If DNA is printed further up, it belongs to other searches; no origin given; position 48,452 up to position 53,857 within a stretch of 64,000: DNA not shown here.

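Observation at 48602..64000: Compact, rearranged glycopeptidolipid-type NRPS locus: two Mps2-like synthetases flanking gap, a TB8.4-like protein, a methyltransferase and an mbtH remnant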

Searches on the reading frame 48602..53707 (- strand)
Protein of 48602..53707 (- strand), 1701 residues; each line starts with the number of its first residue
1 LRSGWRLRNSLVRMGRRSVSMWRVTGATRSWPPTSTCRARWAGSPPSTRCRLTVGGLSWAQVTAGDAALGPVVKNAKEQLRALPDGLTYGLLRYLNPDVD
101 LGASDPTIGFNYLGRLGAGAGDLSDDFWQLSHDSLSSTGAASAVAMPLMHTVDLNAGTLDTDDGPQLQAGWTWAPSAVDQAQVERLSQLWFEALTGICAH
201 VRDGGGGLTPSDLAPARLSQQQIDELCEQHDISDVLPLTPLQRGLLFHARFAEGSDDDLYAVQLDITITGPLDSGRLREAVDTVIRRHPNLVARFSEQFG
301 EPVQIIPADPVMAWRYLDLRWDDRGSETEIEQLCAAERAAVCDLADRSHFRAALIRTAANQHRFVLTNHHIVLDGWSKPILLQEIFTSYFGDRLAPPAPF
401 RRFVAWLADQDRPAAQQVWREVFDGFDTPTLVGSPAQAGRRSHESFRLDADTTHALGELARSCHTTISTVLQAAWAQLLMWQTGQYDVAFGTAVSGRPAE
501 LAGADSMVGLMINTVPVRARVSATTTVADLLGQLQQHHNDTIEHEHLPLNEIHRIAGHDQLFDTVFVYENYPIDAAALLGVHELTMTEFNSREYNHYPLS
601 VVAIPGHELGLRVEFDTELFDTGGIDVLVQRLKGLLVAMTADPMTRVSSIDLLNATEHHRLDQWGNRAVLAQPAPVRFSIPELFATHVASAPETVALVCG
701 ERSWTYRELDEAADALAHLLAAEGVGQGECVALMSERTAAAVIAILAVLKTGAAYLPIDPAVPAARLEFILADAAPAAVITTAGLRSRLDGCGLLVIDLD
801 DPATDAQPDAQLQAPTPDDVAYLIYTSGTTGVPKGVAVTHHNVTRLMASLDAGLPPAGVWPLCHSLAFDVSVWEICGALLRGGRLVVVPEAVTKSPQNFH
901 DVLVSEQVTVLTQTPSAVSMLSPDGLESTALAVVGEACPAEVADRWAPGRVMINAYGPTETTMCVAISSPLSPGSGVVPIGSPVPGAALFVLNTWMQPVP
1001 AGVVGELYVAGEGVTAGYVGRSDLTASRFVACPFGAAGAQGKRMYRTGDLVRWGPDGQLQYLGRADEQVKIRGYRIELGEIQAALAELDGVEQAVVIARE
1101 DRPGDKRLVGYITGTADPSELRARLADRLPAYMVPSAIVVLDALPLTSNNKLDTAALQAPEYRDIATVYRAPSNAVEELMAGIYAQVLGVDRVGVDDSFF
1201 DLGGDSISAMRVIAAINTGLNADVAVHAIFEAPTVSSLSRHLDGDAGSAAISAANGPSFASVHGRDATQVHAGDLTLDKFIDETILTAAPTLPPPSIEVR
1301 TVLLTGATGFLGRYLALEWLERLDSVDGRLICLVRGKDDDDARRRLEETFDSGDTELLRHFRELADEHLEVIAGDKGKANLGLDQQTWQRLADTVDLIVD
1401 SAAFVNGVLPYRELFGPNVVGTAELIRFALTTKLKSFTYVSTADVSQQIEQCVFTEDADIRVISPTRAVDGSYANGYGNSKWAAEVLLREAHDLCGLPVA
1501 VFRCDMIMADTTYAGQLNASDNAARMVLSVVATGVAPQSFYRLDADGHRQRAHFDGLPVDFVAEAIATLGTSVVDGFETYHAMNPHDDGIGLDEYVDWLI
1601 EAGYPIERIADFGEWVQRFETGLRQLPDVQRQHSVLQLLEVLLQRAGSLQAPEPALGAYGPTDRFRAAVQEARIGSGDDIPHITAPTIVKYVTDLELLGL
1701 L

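Call 5: search_protein_families(library=pfam, proteins=[window:48602-53707:-], max_evalue=0.01)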
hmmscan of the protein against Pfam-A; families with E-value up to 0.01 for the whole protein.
window:48602-53707:- (1701 aa): 8 families
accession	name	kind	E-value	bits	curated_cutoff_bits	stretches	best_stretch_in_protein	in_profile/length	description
PF00501.34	AMP-binding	-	6.3e-79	266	29.9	1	685-1018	2-383/384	AMP-binding enzyme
PF00668.25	Condensation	-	7.8e-79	265.9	30.6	1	233-660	2-454/456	Condensation domain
PF07993.18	NAD_binding_4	-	1.6e-64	218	20.1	1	1304-1566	1-258/258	Male sterility protein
PF00550.31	PP-binding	-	1.1e-15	58.1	20.8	1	1182-1242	5-67/67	Phosphopantetheine attachment site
PF13193.12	AMP-binding_C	-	7.9e-11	43.2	24.5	1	1080-1151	1-76/76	AMP-binding enzyme C-terminal domain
PF01370.27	Epimerase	-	2.3e-08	34.2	20.9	1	1302-1508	1-173/240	NAD dependent epimerase/dehydratase family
PF01073.25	3Beta_HSD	-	0.002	17.7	22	0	1304-1492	2-161/280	3-beta hydroxysteroid dehydrogenase/isomerase family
PF06258.17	Mito_fiss_Elm1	-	0.0061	16.1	27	0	631-750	74-203/304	Mitochondrial fission ELM1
